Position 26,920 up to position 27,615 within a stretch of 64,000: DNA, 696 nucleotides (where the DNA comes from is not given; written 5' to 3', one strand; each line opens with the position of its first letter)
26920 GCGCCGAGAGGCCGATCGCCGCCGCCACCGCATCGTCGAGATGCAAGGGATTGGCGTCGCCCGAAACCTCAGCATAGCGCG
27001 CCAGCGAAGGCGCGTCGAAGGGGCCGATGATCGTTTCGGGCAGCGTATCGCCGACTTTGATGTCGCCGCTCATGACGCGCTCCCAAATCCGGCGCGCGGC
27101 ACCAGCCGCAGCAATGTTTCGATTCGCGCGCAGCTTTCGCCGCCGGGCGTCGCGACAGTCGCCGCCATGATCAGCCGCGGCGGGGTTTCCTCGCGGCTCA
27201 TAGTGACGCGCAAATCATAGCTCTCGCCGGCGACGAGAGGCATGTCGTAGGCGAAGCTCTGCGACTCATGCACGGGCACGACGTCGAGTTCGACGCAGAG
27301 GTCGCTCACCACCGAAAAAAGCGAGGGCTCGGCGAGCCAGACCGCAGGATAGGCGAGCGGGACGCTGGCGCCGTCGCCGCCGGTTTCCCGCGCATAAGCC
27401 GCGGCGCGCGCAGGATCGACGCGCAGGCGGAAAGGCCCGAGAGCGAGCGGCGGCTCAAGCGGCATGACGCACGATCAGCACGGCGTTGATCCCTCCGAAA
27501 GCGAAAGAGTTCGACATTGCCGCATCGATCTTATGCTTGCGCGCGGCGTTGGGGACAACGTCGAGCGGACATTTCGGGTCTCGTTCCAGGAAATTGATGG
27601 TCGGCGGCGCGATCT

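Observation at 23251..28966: Seven-gene fatty-acid-synthase plus double glycosyltransferase operon: candidate unknown glycolipid pathway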

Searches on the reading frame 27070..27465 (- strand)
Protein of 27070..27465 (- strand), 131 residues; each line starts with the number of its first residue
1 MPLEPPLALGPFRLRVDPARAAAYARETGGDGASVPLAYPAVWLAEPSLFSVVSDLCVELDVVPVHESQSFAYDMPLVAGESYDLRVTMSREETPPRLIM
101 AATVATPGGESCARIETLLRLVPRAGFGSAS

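Call 4: search_protein_families(library=pfam, proteins=[window:27070-27465:-], max_evalue=0.01)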
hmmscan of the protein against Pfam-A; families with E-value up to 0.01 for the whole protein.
window:27070-27465:- (131 aa): 0 families

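Call 5: search_protein_families(library=ncbifam, proteins=[window:27070-27465:-], max_evalue=0.01)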
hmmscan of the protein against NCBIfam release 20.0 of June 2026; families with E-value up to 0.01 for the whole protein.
window:27070-27465:- (131 aa): 0 families

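Call 6: find_homologous_proteins(query=window:27070-27465:-)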
Query window:27070-27465:- (131 aa): 145 proteins with E <= 0.001 among 256 candidates; the best 120 are listed.
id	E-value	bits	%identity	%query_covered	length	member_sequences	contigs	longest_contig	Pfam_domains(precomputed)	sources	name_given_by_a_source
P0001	5.1e-76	271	98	100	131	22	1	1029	-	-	-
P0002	9.8e-73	261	93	100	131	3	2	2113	-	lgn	-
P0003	1.9e-72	260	92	100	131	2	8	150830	-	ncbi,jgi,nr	ncbi:MAG: hypothetical protein FJX48_00260 [Alphaproteobacteria bacterium]|nr:hypothetical protein [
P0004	7.8e-70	251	90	100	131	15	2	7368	-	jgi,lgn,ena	-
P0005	1.6e-67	244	89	100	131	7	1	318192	-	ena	-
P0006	3.2e-67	243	88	100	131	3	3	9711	-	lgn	-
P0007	1.9e-66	240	86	100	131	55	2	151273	-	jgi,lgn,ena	-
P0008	3.1e-66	240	85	100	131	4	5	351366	-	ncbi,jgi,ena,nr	ncbi:MAG: hypothetical protein FJX40_00540 [Alphaproteobacteria bacterium]|nr:hypothetical protein [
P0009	2.9e-65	237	85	100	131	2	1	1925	-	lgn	-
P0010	1.1e-58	215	77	100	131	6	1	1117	-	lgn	-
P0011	2.0e-58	214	77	100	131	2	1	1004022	-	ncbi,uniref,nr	ncbi:hypothetical protein [Methylocystis sp. B8]|uniref:hypothetical protein n=1 Tax=Methylocystis s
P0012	2.3e-57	211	74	98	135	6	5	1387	-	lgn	-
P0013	6.2e-56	206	73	98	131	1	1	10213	-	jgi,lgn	-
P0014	2.4e-54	201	74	97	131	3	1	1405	-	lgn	-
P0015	2.8e-54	201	70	100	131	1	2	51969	-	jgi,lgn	jgi:hypothetical protein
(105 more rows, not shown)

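Call 11: find_related_loci(query=A1, collection=genome_contigs, flank=10000)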
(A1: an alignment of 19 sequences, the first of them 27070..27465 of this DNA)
Query A1 (131 aa) in genome_contigs; peptide patterns used: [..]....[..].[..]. (x = any residue, [..] = any of these).
63 stretches matched a pattern; 53 encode a relative of the query (tblastn E <= 1e-3); 53 distinct loci.
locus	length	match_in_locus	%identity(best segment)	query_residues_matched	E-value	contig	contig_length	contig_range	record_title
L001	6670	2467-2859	98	1-131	6e-81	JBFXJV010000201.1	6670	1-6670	MAG: Methylocystis sp. isolate CA_2019_TPIn_6 NODE_46911_length_6670_cov_3.294055_TPIn, whole genome shotgun sequence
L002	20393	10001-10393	96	1-131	3e-79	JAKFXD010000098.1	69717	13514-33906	MAG: Methylocystis sp. isolate ND2_Bin_18 ND2_0000024, whole genome shotgun sequence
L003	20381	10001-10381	95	1-127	1e-75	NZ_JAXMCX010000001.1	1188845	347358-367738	MAG: Methylocystis sp. isolate STL-PRO21 C1.45.fa-1, whole genome shotgun sequence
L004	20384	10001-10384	91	1-128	3e-75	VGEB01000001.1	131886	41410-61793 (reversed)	MAG: Alphaproteobacteria bacterium isolate M_DeepCast_65m_mx_036 M_DeepCast_65m_mx_036_Ga0194120_10000103, whole genome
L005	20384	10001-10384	93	1-128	1e-74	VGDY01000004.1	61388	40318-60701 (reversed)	MAG: Alphaproteobacteria bacterium isolate M_DeepCast_65m_m2_041 M_DeepCast_65m_m2_041_Ga0194120_10000730, whole genome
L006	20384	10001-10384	91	1-128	6e-74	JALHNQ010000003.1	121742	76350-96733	MAG: Methylocystis sp. isolate Bin_68_1 c_000000000972, whole genome shotgun sequence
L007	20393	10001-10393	89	1-131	6e-73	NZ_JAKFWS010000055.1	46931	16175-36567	MAG: Methylocystis sp. isolate ND1_Bin_1_1 ND1_0000083, whole genome shotgun sequence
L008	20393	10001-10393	87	1-131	6e-72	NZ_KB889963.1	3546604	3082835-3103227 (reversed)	Methylocystis rosea SV97 A3OODRAFT_scaffold1.1, whole genome shotgun sequence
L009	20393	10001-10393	87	1-131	8e-72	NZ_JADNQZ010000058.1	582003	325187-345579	Methylocystis sp. H62 MCYSTISH62_contig0058, whole genome shotgun sequence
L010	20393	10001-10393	85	1-131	1e-71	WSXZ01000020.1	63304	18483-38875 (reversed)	MAG: Methylocystaceae bacterium isolate X3_MetaBAT.1 scaffold_1186, whole genome shotgun sequence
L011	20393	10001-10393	85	1-131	1e-70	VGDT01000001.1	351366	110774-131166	MAG: Alphaproteobacteria bacterium isolate M_DeepCast_65m_m1_022 M_DeepCast_65m_m1_022_Ga0194120_10000008, whole genome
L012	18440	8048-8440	86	1-131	2e-70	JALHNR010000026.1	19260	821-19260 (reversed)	MAG: Methylocystis sp. isolate Bin_68_2_sub c_000000011587, whole genome shotgun sequence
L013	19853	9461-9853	86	1-131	5e-70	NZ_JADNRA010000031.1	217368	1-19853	Methylocystis sp. L43 MCYSTISL43_contig0031, whole genome shotgun sequence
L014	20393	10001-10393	85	1-131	1e-69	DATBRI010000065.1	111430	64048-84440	MAG TPA_asm: Methylocystis sp. isolate SMAG_U4125 k141_931370, whole genome shotgun sequence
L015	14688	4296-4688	85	1-131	2e-69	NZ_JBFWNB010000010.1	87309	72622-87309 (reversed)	MAG: Methylocystis sp. isolate CA_2019_TPBF_102 NODE_2256_length_87309_cov_5.869388_TPBF, whole genome shotgun sequence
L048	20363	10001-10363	42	4-122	4e-25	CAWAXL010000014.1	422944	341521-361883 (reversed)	MAG: uncultured Alphaproteobacteria bacterium isolate MFD05942.bin.2.336 genome assembly, contig: contig_2454, whole gen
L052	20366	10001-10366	42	9-130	3e-20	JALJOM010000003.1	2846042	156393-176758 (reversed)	MAG: Beijerinckiaceae bacterium isolate MO3_YZ.1 NODE_1_length_2846042_cov_1532.926957, whole genome shotgun sequence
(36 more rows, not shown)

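Call 18: search_protein_families(library=pfam, proteins=[L048:5301-7238:+, L048:7385-7945:+, L048:11926-13248:+, L048:13519-14574:-, L048:14544-15944:+, L052:10356-11714:+, L052:11816-12805:+, L052:12957-14165:+, L052:7261-8217:-, L052:11627-12985:-], max_evalue=0.001)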
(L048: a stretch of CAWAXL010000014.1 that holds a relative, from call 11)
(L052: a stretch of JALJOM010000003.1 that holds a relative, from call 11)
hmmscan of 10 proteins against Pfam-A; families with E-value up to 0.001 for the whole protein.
L048:5301-7238:+ (645 aa): 3 families
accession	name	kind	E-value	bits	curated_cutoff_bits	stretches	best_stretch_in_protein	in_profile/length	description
PF00501.34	AMP-binding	-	5.7e-83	279.3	29.9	1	86-463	6-373/384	AMP-binding enzyme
PF13193.12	AMP-binding_C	-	4.7e-24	85.5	24.5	1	529-607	1-76/76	AMP-binding enzyme C-terminal domain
PF16177.11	ACAS_N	-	2e-22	79.2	27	1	23-80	1-55/55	Acetyl-coenzyme A synthetase N-terminus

L048:7385-7945:+ (186 aa): 1 family
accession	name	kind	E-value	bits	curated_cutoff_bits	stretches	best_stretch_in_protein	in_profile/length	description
PF03734.19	YkuD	-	3.7e-20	73.4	23.4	1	54-183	3-145/146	L,D-transpeptidase catalytic domain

L048:11926-13248:+ (440 aa): 4 families
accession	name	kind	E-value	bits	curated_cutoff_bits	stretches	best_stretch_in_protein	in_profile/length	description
PF13641.12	Glyco_tranf_2_3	-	1.3e-22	81.4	27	1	61-292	1-230/230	Glycosyltransferase like family 2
PF13632.12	Glyco_trans_2_3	-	4.2e-22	79.4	27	1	150-339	1-190/198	Glycosyl transferase family group 2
PF00535.33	Glycos_transf_2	-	2.6e-19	70.2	23.3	1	66-205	3-134/168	Glycosyl transferase family 2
PF13506.12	Glyco_transf_21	-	1.1e-10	41.7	21.7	1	132-290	15-173/174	Glycosyl transferase family 21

L048:13519-14574:- (351 aa): 2 families
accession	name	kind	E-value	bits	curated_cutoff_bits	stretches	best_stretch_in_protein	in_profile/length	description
PF00487.30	FA_desaturase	-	4e-27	96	29.7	1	87-311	2-246/253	Fatty acid desaturase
PF08557.15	Lipid_DES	-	9.2e-09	35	23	1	35-60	12-37/37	Sphingolipid Delta4-desaturase (DES)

L048:14544-15944:+ (466 aa): 0 families

L052:10356-11714:+ (452 aa): 0 families

L052:11816-12805:+ (329 aa): 0 families

L052:12957-14165:+ (402 aa): 1 family
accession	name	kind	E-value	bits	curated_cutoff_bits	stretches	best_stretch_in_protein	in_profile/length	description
PF00445.23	Ribonuclease_T2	-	9.8e-17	62.1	26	1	182-364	4-176/188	Ribonuclease T2 family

L052:7261-8217:- (318 aa): 1 family
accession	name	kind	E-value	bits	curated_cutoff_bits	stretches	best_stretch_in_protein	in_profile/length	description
PF04199.19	Cyclase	-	1.5e-45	155.4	23.1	1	86-259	1-142/142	Putative cyclase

L052:11627-12985:- (452 aa): 4 families
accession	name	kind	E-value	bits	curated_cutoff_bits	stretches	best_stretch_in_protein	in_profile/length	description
PF17767.7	NAPRTase_N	-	1.4e-35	122.7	32.6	1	8-130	1-124/125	Nicotinate phosphoribosyltransferase (NAPRTase) N-terminal domain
PF17956.6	NAPRTase_C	-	5.6e-10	40.1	23.3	1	377-436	51-110/111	Nicotinate phosphoribosyltransferase C-terminal domain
PF04095.22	NAPRTase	-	2.3e-06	28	20.8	1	152-331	3-194/239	Nicotinate phosphoribosyltransferase (NAPRTase) family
PF01729.25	QRPTase_C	-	6.5e-05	23.2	23.1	1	136-316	1-159/169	Quinolinate phosphoribosyl transferase, C-terminal domain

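Call 26: search_protein_families(library=pfam, proteins=[L048:15865-17265:-], max_evalue=0.001)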
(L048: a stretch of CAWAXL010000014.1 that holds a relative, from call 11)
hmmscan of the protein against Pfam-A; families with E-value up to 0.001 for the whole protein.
L048:15865-17265:- (466 aa): 1 family
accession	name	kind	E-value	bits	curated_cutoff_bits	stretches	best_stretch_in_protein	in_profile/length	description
PF00155.27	Aminotran_1_2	-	7e-41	141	19.7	1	106-442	4-355/361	Aminotransferase class I and II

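Call 42: find_homologous_proteins(query=L048:14628-15770:-, max_evalue=1e-10)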
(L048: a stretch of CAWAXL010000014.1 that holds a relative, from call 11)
Query L048:14628-15770:- (380 aa): 3319 proteins with E <= 1e-10 among 8000 candidates; the best 120 are listed.
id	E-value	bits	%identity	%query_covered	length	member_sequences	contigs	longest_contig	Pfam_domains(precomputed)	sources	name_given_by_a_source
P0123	4.6e-257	870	100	100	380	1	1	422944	-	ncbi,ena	-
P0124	2.2e-255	865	99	100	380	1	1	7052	-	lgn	-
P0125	5.8e-255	863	99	100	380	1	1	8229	-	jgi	jgi:hypothetical protein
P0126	1.0e-253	859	98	100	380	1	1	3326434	-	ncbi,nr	ncbi:hypothetical protein CU048_09020 [Beijerinckiaceae bacterium]|nr:hypothetical protein CU048_090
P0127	1.0e-237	806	92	100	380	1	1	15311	-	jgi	jgi:hypothetical protein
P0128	1.9e-237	806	92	100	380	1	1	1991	-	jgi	jgi:hypothetical protein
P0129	1.4e-229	780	90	100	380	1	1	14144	-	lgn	-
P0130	2.6e-227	772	87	100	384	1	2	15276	-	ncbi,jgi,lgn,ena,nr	ncbi:MAG TPA: hypothetical protein VL996_14775 [Methylocella sp.]|nr:hypothetical protein [Methyloce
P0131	8.0e-227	771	87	99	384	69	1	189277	-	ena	-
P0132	4.0e-225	765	88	99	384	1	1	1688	-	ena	-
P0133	6.2e-225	764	88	99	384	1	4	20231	-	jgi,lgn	jgi:hypothetical protein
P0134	1.1e-224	764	88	99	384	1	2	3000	-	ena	-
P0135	1.4e-224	763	88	99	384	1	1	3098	-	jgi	jgi:hypothetical protein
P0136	2.0e-224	763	87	99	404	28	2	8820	-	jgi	jgi:hypothetical protein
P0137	5.3e-224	761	87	99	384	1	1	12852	-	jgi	jgi:hypothetical protein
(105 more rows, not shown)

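Call 56: search_solved_structures(query=A1, max_evalue=1)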
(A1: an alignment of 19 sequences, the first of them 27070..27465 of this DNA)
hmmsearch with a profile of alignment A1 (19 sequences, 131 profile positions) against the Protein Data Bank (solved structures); distinct sequences matched with E-value up to 1: 7.
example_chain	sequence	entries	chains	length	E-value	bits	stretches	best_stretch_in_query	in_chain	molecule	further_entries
4rlj_A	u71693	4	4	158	0.011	19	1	25-116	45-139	(3R)-hydroxyacyl-ACP dehydratase subunit HadA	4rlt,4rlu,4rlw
7svt_A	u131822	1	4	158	0.011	19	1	25-116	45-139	HadA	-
8y21_C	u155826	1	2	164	0.012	18.9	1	25-116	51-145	(3R)-hydroxyacyl-ACP dehydratase subunit HadA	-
5lut_A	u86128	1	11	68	0.04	17.2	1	46-78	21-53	BLM helicase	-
5lus_A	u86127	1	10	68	0.11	15.8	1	45-78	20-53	BLM helicase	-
3wew_A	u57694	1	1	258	0.13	15.5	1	13-53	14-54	HtdX dehydratase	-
4oob_A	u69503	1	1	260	0.14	15.4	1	14-53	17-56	Uncharacterized protein HtdX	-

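Call 85: predict_structure(alignment_id=A1)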
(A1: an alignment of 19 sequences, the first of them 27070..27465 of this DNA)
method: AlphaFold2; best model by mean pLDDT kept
length: 131 residues; sequences in the alignment: 19
mean_pLDDT: 83.3   pTM: 0.75
mean pLDDT of the five models: 83.3, 81.0, 80.9, 79.6, 78.7
residues with pLDDT >= 90: 56; 70-90: 53; 50-70: 19; < 50: 3
segments of 3 or more residues with pLDDT < 50: none
pLDDT, mean of each block of 10 residues (from residue 1): 77 85 77 59 76 92 92 84 92 92 92 92 77 42
secondary structure, 60 per line:
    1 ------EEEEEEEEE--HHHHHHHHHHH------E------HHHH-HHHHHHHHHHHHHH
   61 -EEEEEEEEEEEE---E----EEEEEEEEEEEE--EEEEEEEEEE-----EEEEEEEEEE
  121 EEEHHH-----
elements in order: E7-15 H18-28 H42-45 H47-60 E62-73 E82-93 E96-105 E111-123

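Call 88: fold_search(model_id=the predicted structure, library=pdb)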
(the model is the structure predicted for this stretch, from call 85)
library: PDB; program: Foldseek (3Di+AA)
matches with E <= 10: 1120; with E <= 0.001: 42
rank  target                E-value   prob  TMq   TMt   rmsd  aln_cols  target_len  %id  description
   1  5zy8_C                5.0e-05  1.00  0.61  0.59   4.3       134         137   19  Crystal structure of C terminal truncated HadBC (3R-Hydroxyacyl-ACP Dehydratase) complex from Mycobacterium tuberculos (released 2019-06-12)
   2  5zy8_A                5.3e-05  1.00  0.62  0.61   3.8       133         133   19  Crystal structure of C terminal truncated HadBC (3R-Hydroxyacyl-ACP Dehydratase) complex from Mycobacterium tuberculos (released 2019-06-12)
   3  7svt_H                5.3e-05  1.00  0.59  0.52   4.7       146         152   17  Mycobacterium tuberculosis 3-hydroxyl-ACP dehydratase HadAB in complex with 1,3-diarylpyrazolyl-acylsulfonamide inhibi (released 2022-11-16)
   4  7svt_A                6.9e-05  1.00  0.62  0.54   4.3       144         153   14  Mycobacterium tuberculosis 3-hydroxyl-ACP dehydratase HadAB in complex with 1,3-diarylpyrazolyl-acylsulfonamide inhibi (released 2022-11-16)
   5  1iq6_A                6.9e-05  1.00  0.56  0.56   7.5       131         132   21  (R)-HYDRATASE FROM A. CAVIAE INVOLVED IN PHA BIOSYNTHESIS (released 2003-02-18)
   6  4rlt_A                7.7e-05  1.00  0.59  0.51   4.6       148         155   14  Crystal Structure of (3R)-hydroxyacyl-ACP dehydratase HadAB hetero-dimer from Mycobacterium tuberculosis complexed wit (released 2015-10-21)
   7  4rlu_A                8.5e-05  1.00  0.61  0.54   4.5       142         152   14  Crystal Structure of (3R)-hydroxyacyl-ACP dehydratase HadAB hetero-dimer from Mycobacterium tuberculosis complexed wit (released 2015-10-21)
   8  4rlw_A                9.0e-05  1.00  0.60  0.53   4.9       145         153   13  Crystal Structure of (3R)-hydroxyacyl-ACP dehydratase HadAB hetero-dimer from Mycobacterium tuberculosis complexed wit (released 2015-10-21)
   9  1iq6_B                9.0e-05  1.00  0.55  0.54   8.8       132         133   17  (R)-HYDRATASE FROM A. CAVIAE INVOLVED IN PHA BIOSYNTHESIS (released 2003-02-18)
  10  3qoo                  1.4e-04  1.00  0.58  0.57   5.5       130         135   15  Crystal structure of hot-dog-like Taci_0573 protein from Thermanaerovibrio acidaminovorans (released 2011-02-23)
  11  7svt_O                1.5e-04  1.00  0.61  0.53   4.6       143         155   15  Mycobacterium tuberculosis 3-hydroxyl-ACP dehydratase HadAB in complex with 1,3-diarylpyrazolyl-acylsulfonamide inhibi (released 2022-11-16)
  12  8y21_D                1.6e-04  1.00  0.66  0.62   3.9       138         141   18  Crystal Structure of (3R)-hydroxyacyl-ACP dehydratase HadAB hetero-dimer from Mycobacterium tuberculosis complexed wit (released 2025-07-30)
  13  1s5u_B                3.0e-04  1.00  0.57  0.58   4.5       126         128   13  Crystal Structure of Hypothetical Protein EC709 from Escherichia coli (released 2004-05-11)
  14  8y21_C                3.2e-04  1.00  0.59  0.59   4.9       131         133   16  Crystal Structure of (3R)-hydroxyacyl-ACP dehydratase HadAB hetero-dimer from Mycobacterium tuberculosis complexed wit (released 2025-07-30)
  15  3k67_A                3.4e-04  1.00  0.53  0.46   8.9       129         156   15  Crystal structure of protein af1124 from archaeoglobus fulgidus (released 2009-10-20)
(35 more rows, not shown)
